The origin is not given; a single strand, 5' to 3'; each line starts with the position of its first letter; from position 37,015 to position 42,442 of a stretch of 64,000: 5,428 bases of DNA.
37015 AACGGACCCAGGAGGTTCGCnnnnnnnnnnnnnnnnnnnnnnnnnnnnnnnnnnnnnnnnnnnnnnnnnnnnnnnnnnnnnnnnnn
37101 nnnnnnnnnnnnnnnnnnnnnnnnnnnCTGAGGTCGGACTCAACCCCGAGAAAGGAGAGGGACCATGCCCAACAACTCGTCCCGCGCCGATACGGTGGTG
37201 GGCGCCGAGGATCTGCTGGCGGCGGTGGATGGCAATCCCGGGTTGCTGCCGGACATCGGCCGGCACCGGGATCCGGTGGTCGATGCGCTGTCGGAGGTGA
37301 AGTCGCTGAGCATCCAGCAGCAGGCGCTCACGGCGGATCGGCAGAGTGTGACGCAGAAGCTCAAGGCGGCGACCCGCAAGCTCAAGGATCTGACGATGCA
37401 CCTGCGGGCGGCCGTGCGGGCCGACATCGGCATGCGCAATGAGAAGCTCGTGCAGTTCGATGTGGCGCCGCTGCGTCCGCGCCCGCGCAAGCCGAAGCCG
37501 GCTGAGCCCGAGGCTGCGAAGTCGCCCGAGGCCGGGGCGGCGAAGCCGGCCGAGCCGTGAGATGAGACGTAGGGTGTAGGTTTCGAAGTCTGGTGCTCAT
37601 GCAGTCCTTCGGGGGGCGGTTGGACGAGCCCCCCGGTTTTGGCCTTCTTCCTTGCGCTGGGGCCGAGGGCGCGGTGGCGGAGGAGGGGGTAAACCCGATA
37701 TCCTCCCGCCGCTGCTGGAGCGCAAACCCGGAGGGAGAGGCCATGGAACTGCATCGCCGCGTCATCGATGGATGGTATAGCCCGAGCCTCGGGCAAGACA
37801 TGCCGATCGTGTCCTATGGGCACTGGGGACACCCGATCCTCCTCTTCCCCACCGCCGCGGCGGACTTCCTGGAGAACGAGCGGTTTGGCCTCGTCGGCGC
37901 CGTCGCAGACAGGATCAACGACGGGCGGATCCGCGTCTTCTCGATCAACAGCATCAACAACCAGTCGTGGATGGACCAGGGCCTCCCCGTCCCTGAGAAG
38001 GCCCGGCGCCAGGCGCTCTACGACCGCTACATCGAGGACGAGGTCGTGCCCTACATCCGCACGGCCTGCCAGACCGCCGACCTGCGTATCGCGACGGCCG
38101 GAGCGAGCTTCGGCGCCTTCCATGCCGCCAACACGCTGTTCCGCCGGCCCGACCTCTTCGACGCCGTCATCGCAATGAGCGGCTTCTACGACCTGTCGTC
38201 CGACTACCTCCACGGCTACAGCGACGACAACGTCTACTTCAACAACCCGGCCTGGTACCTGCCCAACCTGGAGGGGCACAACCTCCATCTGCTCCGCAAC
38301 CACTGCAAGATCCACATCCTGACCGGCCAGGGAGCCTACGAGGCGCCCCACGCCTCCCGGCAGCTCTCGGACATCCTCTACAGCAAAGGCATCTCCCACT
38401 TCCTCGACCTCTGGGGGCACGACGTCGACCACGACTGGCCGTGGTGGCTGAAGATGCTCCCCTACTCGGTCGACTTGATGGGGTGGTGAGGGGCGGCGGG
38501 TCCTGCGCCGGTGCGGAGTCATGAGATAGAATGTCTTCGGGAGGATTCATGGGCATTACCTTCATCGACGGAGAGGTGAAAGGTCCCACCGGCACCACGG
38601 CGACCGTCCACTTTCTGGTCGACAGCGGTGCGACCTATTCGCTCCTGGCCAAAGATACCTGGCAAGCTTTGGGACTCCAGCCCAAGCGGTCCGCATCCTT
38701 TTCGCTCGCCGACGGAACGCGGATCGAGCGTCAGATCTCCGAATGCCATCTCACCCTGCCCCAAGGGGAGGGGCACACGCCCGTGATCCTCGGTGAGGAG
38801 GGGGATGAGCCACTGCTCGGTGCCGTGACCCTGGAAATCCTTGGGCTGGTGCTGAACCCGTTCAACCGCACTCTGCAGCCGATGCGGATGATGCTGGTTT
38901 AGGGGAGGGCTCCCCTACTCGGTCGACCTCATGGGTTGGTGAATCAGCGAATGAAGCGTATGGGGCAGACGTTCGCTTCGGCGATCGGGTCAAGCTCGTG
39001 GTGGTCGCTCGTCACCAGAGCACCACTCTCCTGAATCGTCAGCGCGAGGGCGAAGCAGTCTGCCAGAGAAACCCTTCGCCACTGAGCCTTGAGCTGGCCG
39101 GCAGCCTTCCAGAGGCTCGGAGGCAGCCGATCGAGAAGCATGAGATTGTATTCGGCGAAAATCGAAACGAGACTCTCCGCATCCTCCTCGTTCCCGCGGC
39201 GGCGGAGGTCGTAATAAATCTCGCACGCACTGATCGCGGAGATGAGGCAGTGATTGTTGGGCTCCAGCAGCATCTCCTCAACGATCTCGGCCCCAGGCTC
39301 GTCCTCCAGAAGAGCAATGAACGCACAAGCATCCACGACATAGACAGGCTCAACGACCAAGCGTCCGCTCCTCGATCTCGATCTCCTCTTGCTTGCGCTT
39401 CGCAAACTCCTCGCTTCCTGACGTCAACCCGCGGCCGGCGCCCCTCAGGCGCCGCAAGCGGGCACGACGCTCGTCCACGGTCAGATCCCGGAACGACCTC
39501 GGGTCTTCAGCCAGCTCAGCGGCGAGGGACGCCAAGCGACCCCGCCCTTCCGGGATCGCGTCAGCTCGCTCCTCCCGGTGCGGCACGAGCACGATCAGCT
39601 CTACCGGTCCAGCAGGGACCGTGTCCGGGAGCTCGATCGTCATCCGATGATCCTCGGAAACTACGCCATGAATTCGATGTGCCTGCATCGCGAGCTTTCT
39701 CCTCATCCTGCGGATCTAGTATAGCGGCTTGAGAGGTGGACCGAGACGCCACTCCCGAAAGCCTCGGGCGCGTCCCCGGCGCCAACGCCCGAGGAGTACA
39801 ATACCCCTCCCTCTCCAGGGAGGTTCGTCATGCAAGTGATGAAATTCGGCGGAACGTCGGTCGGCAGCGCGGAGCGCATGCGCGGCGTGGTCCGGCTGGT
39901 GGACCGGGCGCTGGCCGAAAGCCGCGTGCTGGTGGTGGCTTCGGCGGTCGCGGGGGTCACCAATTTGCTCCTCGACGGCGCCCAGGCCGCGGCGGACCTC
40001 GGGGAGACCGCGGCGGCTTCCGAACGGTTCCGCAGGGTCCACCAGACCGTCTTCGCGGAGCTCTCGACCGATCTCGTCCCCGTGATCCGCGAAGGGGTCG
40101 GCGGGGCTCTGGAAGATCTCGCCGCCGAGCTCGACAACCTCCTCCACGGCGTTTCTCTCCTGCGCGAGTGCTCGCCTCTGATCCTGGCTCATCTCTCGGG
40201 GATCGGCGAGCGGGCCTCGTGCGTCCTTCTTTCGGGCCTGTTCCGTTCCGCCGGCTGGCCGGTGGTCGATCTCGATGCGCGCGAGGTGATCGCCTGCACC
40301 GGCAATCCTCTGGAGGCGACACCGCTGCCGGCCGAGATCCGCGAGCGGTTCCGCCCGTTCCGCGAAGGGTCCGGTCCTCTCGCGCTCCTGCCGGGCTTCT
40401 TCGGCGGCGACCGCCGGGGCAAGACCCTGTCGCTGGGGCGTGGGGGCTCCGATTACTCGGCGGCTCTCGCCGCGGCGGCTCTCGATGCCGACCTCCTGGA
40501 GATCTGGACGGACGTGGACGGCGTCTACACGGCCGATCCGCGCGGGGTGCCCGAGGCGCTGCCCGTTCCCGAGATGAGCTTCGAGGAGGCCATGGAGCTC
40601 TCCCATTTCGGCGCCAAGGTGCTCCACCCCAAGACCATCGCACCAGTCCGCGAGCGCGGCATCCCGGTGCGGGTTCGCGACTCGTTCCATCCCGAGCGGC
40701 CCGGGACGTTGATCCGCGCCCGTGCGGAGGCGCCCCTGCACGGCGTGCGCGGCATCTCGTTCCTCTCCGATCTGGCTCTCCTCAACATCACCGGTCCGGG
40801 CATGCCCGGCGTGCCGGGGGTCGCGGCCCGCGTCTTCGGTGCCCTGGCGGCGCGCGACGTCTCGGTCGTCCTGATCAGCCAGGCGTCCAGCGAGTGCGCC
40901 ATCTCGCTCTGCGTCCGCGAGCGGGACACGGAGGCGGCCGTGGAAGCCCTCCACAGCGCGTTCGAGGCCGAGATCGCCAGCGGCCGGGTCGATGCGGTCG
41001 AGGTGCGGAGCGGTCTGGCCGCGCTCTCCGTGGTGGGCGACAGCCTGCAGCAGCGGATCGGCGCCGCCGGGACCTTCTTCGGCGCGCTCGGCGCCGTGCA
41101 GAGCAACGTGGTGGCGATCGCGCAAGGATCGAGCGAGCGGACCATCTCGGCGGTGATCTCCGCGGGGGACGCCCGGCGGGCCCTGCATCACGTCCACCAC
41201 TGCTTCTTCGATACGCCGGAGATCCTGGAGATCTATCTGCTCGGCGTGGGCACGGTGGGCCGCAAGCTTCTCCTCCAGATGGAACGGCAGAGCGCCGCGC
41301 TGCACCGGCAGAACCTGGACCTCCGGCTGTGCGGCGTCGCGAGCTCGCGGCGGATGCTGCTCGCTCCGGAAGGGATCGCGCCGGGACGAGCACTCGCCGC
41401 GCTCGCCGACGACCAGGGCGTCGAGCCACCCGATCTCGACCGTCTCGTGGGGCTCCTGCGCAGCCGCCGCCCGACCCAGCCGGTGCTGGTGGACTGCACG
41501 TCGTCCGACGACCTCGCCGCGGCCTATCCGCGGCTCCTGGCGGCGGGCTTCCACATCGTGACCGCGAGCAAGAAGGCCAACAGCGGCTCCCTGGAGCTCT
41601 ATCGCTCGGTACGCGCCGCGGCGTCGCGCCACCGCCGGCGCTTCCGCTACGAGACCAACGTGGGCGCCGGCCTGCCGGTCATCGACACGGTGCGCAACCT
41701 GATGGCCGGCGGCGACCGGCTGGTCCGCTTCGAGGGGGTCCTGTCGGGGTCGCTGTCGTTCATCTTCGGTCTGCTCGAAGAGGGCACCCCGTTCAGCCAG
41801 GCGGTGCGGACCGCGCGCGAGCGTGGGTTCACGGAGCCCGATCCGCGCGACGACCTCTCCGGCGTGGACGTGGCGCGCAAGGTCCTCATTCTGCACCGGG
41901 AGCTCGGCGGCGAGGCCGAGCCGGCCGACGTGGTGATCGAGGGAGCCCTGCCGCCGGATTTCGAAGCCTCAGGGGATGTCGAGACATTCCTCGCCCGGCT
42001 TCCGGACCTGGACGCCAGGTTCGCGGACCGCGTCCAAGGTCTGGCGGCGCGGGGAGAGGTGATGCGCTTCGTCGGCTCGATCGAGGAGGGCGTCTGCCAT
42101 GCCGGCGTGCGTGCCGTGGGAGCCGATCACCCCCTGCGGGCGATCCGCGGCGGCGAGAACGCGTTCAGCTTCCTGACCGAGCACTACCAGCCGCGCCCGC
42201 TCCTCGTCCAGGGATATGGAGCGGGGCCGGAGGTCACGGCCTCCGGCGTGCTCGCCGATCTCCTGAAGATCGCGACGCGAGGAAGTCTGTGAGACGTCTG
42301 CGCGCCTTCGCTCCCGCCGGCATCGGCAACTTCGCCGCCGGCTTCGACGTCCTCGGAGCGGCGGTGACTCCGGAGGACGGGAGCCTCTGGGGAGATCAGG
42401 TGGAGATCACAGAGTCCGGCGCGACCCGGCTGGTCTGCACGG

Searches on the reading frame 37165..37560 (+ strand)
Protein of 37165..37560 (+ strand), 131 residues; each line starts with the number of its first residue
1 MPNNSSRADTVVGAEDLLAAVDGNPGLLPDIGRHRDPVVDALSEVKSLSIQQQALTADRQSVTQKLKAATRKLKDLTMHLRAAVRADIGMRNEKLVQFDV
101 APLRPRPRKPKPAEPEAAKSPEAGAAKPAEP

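Call 14: search_protein_families(library=pfam, proteins=[window:37165-37560:+], max_evalue=0.01)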
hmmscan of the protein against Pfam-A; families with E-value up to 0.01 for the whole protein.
window:37165-37560:+ (131 aa): 0 families

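Call 26: find_encoding_contigs(protein=window:37165-37560:+, flank=10000, max_places=10)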
Protein window:37165-37560:+ (131 aa): 4 contigs read that carry it; 3 places shown.
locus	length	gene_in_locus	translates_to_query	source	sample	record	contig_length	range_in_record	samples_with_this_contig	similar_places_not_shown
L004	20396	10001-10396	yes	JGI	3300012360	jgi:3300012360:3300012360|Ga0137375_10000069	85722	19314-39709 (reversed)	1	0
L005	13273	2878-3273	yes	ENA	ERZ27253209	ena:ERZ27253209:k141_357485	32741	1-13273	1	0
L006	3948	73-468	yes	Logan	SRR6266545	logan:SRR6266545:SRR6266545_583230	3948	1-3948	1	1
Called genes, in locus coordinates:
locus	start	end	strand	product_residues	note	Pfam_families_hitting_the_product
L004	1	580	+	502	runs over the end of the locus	PF12679:ABC2_membrane_2, PF12730:ABC2_membrane_4 (weak), PF12040:DUF3526 (faint)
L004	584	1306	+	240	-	PF00005:ABC_tran, PF13304:AAA_21 (weak)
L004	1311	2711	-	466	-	PF00072:Response_reg, PF00158:Sigma54_activat, PF14532:Sigma54_activ_2, PF00004:AAA (weak), PF07728:AAA_5 (weak), PF25601:AAA_lid_14, PF02954:HTH_8, PF18024:HTH_50 (weak)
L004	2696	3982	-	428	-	PF01590:GAF (weak), PF00512:HisKA, PF02518:HATPase_c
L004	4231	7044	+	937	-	PF00176:SNF2-rel_dom, PF04851:ResIII, PF00271:Helicase_C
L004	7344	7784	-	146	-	PF00903:Glyoxalase, PF13669:Glyoxalase_4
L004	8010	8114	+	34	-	-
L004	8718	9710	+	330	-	-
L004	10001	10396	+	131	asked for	-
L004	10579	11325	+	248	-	PF00756:Esterase, PF00326:Peptidase_S9 (weak)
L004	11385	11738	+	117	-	PF13650:Asp_protease_2, PF13975:gag-asp_proteas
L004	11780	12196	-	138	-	PF01850:PIN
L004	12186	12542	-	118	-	-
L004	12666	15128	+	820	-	PF00696:AA_kinase, PF01842:ACT, PF13840:ACT_7, PF22468:ACT_9, PF03447:NAD_binding_3, PF00742:Homoserine_dh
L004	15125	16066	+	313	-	PF00288:GHMP_kinases_N, PF08544:GHMP_kinases_C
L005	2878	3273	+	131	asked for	-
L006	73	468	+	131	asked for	-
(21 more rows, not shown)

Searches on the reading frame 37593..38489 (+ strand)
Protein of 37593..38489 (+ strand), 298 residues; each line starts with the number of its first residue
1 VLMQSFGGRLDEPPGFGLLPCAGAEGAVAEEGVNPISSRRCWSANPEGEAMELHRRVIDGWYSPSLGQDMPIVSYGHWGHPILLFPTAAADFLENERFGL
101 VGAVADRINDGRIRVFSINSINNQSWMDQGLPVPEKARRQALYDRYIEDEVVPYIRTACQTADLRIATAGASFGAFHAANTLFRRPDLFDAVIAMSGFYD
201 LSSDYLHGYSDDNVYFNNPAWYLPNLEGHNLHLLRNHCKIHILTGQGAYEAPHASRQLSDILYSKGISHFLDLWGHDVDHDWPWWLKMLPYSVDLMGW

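Call 14: search_protein_families(library=pfam, proteins=[window:37593-38489:+], max_evalue=0.01)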
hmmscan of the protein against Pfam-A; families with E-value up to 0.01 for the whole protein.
window:37593-38489:+ (298 aa): 2 families
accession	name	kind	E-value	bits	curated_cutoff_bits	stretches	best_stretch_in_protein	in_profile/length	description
PF00756.26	Esterase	-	1.1e-10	42.2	22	1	128-252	76-154/251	Putative esterase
PF00326.27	Peptidase_S9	-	4.3e-07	30.1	22.6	1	156-206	56-106/213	Prolyl oligopeptidase family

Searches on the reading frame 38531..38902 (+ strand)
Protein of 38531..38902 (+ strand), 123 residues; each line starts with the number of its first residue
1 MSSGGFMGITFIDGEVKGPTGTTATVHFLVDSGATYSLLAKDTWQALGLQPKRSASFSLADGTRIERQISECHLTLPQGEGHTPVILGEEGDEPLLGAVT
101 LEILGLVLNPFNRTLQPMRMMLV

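Call 14: search_protein_families(library=pfam, proteins=[window:38531-38902:+], max_evalue=0.01)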
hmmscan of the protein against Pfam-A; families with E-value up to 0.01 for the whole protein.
window:38531-38902:+ (123 aa): 2 families
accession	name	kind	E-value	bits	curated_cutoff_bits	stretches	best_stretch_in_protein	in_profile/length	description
PF13975.11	gag-asp_proteas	-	4.6e-08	34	28.2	1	25-101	9-90/92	gag-polyprotein putative aspartyl protease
PF13650.11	Asp_protease_2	-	1e-07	33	24.3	1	15-69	4-56/90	Aspartyl protease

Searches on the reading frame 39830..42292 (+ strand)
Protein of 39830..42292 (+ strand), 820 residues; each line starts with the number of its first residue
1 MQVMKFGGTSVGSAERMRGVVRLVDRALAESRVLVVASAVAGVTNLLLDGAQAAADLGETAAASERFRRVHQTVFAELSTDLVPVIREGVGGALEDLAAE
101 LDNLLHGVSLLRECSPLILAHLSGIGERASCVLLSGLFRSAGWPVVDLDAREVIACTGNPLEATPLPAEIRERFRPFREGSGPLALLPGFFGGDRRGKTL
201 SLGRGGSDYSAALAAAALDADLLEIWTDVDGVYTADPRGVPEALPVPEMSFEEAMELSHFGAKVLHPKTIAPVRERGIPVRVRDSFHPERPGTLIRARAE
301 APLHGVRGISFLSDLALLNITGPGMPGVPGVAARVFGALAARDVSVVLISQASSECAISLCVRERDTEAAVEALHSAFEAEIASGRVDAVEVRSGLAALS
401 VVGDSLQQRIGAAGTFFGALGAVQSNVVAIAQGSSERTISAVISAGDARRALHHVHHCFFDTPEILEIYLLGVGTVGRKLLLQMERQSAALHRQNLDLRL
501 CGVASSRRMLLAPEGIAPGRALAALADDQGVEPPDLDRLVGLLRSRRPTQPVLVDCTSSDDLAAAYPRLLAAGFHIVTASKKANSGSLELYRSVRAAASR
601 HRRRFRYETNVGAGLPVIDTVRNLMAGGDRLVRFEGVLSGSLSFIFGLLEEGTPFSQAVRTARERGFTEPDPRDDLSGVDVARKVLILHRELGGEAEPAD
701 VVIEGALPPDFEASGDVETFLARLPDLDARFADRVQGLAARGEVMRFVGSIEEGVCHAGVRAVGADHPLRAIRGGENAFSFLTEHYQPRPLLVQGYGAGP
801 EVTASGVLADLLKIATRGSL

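Call 14: search_protein_families(library=pfam, proteins=[window:39830-42292:+], max_evalue=0.01)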
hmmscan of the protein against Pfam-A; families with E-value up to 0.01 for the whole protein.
window:39830-42292:+ (820 aa): 6 families
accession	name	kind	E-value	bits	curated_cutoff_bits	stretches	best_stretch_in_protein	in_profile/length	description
PF00742.24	Homoserine_dh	-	2.1e-43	148.6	22.9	1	616-812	1-173/173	Homoserine dehydrogenase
PF00696.33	AA_kinase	-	2.2e-42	145.8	24.9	1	2-284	3-234/234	Amino acid kinase family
PF22468.2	ACT_9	-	8.1e-38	128.4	27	2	319-378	2-61/61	ACT domain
PF03447.22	NAD_binding_3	-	3e-18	67.1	24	1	472-608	1-116/116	Homoserine dehydrogenase, NAD binding domain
PF13840.12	ACT_7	-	1.6e-16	60.3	27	1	314-376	5-65/65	ACT domain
PF01842.31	ACT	-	1.6e-13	50.5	27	1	324-378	6-65/66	ACT domain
